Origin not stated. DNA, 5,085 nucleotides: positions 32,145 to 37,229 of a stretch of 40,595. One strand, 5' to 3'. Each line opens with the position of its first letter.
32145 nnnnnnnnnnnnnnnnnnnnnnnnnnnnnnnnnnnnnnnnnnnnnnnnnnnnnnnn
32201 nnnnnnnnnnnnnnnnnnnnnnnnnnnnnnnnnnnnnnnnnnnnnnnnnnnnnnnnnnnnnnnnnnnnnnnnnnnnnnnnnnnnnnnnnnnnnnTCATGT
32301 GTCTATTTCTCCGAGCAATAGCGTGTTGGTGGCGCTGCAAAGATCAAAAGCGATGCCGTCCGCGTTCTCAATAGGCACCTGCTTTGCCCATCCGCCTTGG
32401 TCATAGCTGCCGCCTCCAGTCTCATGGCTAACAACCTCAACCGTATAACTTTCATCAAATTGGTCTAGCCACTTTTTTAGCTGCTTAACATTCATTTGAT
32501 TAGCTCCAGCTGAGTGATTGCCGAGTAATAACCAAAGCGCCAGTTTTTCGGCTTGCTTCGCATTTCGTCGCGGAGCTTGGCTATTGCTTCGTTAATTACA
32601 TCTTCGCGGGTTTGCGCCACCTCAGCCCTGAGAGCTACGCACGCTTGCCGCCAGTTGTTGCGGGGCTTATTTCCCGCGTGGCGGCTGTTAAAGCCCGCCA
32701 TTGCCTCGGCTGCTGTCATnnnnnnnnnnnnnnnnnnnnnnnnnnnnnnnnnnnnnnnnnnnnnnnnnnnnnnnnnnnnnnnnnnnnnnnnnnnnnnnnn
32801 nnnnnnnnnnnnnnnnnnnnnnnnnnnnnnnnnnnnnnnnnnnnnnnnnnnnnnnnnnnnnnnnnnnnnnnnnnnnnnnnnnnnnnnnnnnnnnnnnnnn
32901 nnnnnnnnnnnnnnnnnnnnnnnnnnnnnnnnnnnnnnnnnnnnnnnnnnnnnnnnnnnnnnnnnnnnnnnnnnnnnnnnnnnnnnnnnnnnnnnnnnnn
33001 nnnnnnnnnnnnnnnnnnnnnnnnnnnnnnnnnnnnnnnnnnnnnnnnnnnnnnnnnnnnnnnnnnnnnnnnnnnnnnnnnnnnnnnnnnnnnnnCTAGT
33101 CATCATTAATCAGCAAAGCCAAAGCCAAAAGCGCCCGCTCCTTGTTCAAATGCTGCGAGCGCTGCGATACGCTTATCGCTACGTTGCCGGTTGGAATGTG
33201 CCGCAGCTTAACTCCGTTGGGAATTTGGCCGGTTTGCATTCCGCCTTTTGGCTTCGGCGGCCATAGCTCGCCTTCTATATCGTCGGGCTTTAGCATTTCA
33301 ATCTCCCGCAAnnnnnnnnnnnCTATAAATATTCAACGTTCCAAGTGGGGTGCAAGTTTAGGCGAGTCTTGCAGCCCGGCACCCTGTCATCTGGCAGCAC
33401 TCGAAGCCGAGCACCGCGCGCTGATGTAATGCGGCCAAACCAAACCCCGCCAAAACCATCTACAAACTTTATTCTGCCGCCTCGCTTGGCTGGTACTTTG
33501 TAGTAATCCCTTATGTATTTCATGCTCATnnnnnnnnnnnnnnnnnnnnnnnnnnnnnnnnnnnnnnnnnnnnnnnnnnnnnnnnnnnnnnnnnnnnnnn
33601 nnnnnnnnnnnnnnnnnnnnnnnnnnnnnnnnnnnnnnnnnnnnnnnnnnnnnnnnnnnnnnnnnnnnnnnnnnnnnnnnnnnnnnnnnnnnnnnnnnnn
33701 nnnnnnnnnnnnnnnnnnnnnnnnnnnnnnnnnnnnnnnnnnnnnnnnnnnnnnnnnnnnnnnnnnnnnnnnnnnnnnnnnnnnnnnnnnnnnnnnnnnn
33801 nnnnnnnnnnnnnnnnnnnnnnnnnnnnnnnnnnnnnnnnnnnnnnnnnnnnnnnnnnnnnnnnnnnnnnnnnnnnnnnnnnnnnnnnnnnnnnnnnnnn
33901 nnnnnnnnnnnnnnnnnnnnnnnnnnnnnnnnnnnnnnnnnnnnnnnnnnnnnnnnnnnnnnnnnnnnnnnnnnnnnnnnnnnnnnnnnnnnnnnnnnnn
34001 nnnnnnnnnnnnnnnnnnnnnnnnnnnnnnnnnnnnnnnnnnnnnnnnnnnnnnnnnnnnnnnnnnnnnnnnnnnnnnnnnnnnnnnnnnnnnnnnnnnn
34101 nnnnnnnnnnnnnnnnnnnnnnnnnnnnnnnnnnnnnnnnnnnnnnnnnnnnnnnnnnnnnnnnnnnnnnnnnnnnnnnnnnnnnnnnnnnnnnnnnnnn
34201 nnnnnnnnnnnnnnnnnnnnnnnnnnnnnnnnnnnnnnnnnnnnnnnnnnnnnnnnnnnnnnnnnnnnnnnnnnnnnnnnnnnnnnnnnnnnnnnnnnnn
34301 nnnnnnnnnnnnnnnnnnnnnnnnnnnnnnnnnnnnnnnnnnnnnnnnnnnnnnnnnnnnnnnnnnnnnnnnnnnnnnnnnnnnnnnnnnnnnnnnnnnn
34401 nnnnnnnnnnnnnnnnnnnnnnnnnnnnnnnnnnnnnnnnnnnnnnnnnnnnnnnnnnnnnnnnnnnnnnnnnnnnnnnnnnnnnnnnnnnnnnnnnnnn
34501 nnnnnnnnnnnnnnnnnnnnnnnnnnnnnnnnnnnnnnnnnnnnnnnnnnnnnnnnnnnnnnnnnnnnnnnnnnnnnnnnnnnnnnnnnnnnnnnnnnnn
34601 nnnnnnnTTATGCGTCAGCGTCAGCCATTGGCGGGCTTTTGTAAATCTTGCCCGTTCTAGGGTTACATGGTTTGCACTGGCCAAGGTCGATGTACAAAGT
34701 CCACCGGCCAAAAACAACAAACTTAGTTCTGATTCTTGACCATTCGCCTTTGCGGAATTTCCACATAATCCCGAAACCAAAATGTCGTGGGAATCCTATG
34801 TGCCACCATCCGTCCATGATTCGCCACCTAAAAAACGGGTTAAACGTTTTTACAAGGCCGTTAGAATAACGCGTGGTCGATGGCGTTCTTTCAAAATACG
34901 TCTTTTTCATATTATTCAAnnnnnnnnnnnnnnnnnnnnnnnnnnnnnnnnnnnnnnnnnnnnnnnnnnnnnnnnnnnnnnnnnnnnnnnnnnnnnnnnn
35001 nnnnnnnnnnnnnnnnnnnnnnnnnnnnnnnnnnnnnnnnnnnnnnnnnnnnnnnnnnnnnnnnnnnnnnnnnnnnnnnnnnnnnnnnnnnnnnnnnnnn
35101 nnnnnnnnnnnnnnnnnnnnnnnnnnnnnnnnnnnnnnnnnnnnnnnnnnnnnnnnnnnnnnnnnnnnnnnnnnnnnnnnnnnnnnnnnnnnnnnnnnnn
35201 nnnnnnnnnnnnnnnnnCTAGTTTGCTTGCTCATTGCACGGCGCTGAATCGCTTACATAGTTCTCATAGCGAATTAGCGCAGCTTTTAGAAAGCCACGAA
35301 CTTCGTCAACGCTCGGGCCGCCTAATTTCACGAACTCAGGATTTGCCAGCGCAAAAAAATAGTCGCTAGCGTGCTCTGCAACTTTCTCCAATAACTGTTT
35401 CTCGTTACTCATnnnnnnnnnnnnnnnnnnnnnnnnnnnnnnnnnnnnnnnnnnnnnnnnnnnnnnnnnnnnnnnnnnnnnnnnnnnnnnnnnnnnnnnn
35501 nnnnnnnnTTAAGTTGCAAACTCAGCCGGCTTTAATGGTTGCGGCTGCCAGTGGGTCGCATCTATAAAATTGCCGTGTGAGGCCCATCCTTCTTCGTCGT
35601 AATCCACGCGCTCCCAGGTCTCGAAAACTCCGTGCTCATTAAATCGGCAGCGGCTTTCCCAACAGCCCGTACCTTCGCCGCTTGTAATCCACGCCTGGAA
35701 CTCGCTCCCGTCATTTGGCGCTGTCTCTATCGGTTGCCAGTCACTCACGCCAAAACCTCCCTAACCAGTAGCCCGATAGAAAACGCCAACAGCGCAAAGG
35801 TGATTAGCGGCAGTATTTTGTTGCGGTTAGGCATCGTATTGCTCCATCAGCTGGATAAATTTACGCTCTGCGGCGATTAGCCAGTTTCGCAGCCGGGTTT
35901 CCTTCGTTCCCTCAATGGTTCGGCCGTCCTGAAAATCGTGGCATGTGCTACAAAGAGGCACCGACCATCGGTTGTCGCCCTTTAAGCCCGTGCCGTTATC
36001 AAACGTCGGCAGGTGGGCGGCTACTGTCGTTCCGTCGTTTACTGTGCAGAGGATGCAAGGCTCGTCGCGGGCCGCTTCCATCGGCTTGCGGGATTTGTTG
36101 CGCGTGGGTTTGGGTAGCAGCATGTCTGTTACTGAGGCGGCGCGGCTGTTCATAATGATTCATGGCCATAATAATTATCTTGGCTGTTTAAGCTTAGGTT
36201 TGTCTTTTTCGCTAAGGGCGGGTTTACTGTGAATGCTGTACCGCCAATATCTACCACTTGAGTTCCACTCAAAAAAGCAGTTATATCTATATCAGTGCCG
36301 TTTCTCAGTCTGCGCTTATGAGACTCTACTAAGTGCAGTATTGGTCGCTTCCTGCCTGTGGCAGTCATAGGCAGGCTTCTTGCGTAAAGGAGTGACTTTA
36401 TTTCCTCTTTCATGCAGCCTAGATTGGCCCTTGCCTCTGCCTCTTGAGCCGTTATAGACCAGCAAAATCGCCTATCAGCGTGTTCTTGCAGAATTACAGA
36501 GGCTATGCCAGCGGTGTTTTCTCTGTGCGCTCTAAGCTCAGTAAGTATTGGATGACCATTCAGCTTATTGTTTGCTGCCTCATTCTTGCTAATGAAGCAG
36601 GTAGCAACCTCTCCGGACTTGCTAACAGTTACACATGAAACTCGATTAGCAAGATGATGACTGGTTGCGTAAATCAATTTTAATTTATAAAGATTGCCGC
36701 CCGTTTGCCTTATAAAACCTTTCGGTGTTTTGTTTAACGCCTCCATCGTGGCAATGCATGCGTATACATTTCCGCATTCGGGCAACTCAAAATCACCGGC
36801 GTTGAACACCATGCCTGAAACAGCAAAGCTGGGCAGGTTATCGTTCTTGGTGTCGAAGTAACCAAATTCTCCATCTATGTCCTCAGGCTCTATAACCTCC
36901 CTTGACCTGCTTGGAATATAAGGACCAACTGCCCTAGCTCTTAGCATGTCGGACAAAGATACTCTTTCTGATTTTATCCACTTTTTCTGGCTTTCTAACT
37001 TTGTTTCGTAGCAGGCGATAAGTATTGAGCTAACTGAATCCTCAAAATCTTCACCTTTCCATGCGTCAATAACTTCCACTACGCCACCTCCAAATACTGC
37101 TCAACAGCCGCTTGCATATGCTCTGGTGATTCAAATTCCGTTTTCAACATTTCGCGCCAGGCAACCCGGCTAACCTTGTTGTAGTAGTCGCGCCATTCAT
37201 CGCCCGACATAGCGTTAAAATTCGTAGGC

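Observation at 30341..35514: Nine integron attC-like folded-hairpin elements divide the distal leftward operon into cassette-sized units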

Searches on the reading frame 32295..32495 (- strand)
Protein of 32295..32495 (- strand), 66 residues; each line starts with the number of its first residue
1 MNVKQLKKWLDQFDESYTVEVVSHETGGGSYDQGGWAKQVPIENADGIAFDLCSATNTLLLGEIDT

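Call 10: search_protein_families(library=pfam, max_evalue=0.01, proteins=[window:32295-32495:-])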
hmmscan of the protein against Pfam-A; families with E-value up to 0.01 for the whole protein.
window:32295-32495:- (66 aa): 0 families

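Call 69: search_protein_families(library=phrogs, max_evalue=0.001, proteins=[window:32295-32495:-])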
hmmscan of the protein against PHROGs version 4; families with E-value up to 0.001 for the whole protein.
window:32295-32495:- (66 aa): 1 family
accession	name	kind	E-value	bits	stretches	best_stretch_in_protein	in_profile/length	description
phrog_14647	-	unknown function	1.7e-11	45.4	1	1-43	1-43/85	-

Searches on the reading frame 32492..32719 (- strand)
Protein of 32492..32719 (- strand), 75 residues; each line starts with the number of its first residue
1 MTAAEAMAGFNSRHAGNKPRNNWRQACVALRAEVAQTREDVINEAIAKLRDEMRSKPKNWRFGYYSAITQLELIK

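Call 10: search_protein_families(library=pfam, max_evalue=0.01, proteins=[window:32492-32719:-])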
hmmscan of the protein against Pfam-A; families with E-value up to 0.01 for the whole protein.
window:32492-32719:- (75 aa): 0 families

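Call 69: search_protein_families(library=phrogs, max_evalue=0.001, proteins=[window:32492-32719:-])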
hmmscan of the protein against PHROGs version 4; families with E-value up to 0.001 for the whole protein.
window:32492-32719:- (75 aa): 1 family
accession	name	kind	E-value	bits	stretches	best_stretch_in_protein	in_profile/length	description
phrog_5305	-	unknown function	1.8e-14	54.7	1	30-75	21-68/71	-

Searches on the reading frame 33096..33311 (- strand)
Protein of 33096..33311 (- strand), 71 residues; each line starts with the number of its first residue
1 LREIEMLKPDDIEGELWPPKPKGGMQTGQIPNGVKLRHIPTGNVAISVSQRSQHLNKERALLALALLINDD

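Call 10: search_protein_families(library=pfam, max_evalue=0.01, proteins=[window:33096-33311:-])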
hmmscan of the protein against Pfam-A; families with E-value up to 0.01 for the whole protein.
window:33096-33311:- (71 aa): 1 family
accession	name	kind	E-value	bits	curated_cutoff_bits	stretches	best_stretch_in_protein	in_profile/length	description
PF00472.26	RF-1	-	1.8e-06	28.3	35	1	7-68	7-69/116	RF-1 domain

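Call 69: search_protein_families(library=phrogs, max_evalue=0.001, proteins=[window:33096-33311:-])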
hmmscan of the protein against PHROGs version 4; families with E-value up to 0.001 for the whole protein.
window:33096-33311:- (71 aa): 3 families
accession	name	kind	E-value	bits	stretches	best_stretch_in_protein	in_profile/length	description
phrog_35727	-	unknown function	1.4e-10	42.2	1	6-68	1-66/162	-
phrog_20323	-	other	9.6e-09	36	1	6-65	1-59/73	RF-1 domain peptide chain release factor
phrog_19918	-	unknown function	6.8e-06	26.6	1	7-64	215-272/355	-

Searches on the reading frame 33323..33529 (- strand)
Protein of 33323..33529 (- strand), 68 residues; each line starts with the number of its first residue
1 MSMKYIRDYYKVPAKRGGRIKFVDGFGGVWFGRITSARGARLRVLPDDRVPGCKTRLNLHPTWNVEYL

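Call 10: search_protein_families(library=pfam, max_evalue=0.01, proteins=[window:33323-33529:-])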
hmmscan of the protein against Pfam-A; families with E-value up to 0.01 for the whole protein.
window:33323-33529:- (68 aa): 0 families

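Call 69: search_protein_families(library=phrogs, max_evalue=0.001, proteins=[window:33323-33529:-])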
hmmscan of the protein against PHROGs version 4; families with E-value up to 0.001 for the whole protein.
window:33323-33529:- (68 aa): 2 families
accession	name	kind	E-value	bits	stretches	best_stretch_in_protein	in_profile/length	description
phrog_2730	-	unknown function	1.1e-10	42.7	1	1-68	3-63/157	-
phrog_16342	-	unknown function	1.8e-06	28.9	1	1-67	1-60/133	-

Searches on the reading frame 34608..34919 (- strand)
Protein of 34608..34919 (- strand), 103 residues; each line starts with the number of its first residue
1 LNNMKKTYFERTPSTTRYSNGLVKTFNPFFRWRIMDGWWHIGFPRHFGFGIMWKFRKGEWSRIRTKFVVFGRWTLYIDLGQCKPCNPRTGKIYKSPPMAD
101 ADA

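Call 11: search_protein_families(library=pfam, max_evalue=0.01, proteins=[window:34608-34919:-])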
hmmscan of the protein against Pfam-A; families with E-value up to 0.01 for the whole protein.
window:34608-34919:- (103 aa): 0 families

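Call 78: find_encoding_contigs(protein=window:34608-34910:-, flank=6000, max_places=10)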
Protein window:34608-34910:- (100 aa): 6 contigs read that carry it; 3 places shown.
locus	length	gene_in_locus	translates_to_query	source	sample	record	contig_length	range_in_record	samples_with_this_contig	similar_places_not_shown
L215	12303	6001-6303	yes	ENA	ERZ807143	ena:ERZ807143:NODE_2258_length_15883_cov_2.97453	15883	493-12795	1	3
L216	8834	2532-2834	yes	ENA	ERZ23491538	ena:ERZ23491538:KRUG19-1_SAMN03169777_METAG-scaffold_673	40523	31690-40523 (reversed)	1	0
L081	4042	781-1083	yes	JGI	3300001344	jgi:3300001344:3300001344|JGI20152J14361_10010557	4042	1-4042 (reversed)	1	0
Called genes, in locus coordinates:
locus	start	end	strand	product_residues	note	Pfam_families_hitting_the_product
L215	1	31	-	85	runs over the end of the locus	-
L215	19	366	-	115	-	-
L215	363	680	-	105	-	-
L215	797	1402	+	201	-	PF13560:HTH_31, PF01381:HTH_3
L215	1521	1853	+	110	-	-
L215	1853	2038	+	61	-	-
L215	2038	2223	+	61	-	-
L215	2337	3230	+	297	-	PF04404:ERF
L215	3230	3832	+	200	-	PF07105:DUF1367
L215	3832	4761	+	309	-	-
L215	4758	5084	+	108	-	PF07102:YbcO (weak)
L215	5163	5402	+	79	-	-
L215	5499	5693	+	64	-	-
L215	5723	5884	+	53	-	-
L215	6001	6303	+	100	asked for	-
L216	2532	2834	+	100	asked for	-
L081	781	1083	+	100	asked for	-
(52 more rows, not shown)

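Call 86: search_protein_families(library=phrogs, max_evalue=0.001, proteins=[window:34608-34910:-])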
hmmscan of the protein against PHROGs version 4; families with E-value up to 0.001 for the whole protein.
window:34608-34910:- (100 aa): 0 families

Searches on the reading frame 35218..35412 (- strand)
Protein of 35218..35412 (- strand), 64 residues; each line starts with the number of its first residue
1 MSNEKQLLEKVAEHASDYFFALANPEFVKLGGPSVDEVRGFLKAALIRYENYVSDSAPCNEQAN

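Call 11: search_protein_families(library=pfam, max_evalue=0.01, proteins=[window:35218-35412:-])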
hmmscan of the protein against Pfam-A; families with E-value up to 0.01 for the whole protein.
window:35218-35412:- (64 aa): 0 families

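Call 51: find_encoding_contigs(protein=window:35218-35412:-, flank=10000, max_places=10)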
Protein window:35218-35412:- (64 aa): 11 contigs read that carry it; 8 places shown.
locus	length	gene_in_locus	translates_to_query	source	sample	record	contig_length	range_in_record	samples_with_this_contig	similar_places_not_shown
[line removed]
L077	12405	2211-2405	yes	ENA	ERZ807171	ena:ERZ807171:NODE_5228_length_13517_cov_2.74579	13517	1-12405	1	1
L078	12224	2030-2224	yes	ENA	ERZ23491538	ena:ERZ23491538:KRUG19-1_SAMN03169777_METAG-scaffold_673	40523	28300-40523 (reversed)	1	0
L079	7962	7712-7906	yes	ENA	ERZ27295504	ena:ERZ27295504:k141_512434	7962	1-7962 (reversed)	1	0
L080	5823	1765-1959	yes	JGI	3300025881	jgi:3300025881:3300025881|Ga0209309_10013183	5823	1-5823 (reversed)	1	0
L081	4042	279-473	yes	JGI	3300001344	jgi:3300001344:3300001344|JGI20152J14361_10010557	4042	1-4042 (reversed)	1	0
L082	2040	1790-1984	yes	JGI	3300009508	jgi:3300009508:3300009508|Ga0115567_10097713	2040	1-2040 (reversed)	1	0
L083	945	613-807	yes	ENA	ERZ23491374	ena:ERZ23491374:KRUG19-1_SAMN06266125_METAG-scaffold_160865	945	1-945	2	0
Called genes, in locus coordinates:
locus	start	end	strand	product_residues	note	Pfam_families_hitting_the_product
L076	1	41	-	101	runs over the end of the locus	-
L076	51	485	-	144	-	PF00436:SSB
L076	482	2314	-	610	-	PF13155:Toprim_2, PF13662:Toprim_4 (weak), PF13481:AAA_25 (weak)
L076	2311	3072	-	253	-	-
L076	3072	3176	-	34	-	-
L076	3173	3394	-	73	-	-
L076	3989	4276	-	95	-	-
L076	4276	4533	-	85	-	-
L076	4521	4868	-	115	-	-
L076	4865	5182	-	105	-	-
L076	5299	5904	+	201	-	PF13560:HTH_31, PF01381:HTH_3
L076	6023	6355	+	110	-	-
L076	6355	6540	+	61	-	-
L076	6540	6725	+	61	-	-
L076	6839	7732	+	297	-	PF04404:ERF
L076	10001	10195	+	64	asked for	-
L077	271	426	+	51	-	-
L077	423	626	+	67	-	-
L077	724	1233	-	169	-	-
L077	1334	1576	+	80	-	-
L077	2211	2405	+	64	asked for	-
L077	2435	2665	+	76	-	-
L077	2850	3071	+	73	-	-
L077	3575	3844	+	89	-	-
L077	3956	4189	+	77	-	-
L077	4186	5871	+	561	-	PF05136:Phage_portal_2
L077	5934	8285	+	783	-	PF00574:CLP_protease, PF25145:NfeD1b_N (weak), PF10124:Mu-like_gpT (faint), PF25209:Phage_capsid_4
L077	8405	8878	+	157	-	-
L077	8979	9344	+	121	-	PF09956:Phage_cement_2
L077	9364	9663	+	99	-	PF05354:Phage_attach (weak)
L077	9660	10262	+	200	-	PF06763:Minor_tail_Z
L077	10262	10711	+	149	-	-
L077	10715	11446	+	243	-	PF27730:UCP028589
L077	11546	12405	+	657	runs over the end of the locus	?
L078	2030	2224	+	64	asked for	-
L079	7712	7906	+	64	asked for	-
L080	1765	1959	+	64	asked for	-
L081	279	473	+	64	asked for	-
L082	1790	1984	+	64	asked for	-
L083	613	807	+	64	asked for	-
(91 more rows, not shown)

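Call 72: find_homologous_proteins(query=L077:727-1233:-, max_evalue=0.001)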
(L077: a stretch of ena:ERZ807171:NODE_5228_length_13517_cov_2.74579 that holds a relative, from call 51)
Query L077:727-1233:- (169 aa): 1 proteins with E <= 0.001 among 85 candidates.
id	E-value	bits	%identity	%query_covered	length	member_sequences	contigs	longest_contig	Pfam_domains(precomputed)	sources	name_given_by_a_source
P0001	6.4e-104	362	100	100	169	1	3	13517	-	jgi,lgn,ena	-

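Call 86: search_protein_families(library=phrogs, max_evalue=0.001, proteins=[window:35218-35412:-])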
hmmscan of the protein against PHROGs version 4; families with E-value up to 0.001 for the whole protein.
window:35218-35412:- (64 aa): 0 families

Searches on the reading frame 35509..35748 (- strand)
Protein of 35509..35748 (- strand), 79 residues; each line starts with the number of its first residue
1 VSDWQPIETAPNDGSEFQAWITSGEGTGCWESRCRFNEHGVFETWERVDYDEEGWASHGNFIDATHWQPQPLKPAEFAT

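Call 11: search_protein_families(library=pfam, max_evalue=0.01, proteins=[window:35509-35748:-])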
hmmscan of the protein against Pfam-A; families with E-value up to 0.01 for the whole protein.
window:35509-35748:- (79 aa): 0 families

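Call 76: find_encoding_contigs(protein=window:35509-35748:-, flank=7000, max_places=10)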
Protein window:35509-35748:- (79 aa): 4 contigs read that carry it; 2 places shown.
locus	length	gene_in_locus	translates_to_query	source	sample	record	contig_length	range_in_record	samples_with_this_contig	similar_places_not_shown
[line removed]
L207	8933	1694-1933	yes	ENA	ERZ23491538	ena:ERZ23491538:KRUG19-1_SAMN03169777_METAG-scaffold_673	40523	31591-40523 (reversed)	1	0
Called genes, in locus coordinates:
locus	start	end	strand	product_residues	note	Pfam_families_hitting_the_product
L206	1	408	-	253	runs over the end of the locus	-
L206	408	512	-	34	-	-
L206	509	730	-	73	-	-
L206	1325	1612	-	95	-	-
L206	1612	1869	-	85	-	-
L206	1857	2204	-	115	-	-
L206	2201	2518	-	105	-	-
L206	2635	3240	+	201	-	PF13560:HTH_31, PF01381:HTH_3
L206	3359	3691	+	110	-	-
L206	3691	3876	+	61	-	-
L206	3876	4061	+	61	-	-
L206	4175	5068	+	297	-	PF04404:ERF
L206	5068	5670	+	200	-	PF07105:DUF1367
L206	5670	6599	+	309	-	-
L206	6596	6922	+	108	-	PF07102:YbcO (weak)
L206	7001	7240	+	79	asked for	-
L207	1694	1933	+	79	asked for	-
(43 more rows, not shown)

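Call 86: search_protein_families(library=phrogs, max_evalue=0.001, proteins=[window:35509-35748:-])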
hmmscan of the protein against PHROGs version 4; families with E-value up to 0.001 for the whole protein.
window:35509-35748:- (79 aa): 0 families

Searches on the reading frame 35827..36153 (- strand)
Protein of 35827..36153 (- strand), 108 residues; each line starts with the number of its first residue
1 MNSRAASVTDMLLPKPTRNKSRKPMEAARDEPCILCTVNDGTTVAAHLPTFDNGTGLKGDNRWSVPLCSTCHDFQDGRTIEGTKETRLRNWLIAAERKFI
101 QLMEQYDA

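Call 11: search_protein_families(library=pfam, max_evalue=0.01, proteins=[window:35827-36153:-])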
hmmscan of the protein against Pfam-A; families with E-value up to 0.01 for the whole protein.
window:35827-36153:- (108 aa): 2 families
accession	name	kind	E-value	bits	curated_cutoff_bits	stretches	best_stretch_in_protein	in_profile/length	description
PF07102.17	YbcO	-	9.7e-06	26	29.9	1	35-91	19-75/92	Putative nuclease YbcO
PF06147.18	DUF968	-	2.7e-05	24.7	27.8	1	11-73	79-140/171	Protein of unknown function (DUF968)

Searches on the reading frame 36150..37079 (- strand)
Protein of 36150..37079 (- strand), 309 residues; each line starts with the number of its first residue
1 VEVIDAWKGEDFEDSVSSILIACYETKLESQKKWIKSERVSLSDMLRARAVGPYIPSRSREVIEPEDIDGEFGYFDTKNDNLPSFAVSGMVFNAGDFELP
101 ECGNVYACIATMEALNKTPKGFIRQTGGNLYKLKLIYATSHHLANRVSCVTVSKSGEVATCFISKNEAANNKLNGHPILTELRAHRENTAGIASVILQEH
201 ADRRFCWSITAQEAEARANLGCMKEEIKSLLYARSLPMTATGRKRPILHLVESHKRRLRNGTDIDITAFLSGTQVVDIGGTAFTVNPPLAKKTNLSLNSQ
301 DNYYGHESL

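Call 11: search_protein_families(library=pfam, max_evalue=0.01, proteins=[window:36150-37079:-])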
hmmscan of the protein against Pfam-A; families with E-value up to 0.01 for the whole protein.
window:36150-37079:- (309 aa): 0 families

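Call 39: find_related_loci(query=window:36150-37079:-, collection=viral_contigs, flank=10000)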
Query window:36150-37079:- (309 aa) in viral_contigs; peptide patterns used: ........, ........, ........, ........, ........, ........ (x = any residue, [..] = any of these).
3 stretches matched a pattern, but none encodes a relative of the query by tblastn (E <= 1e-3).
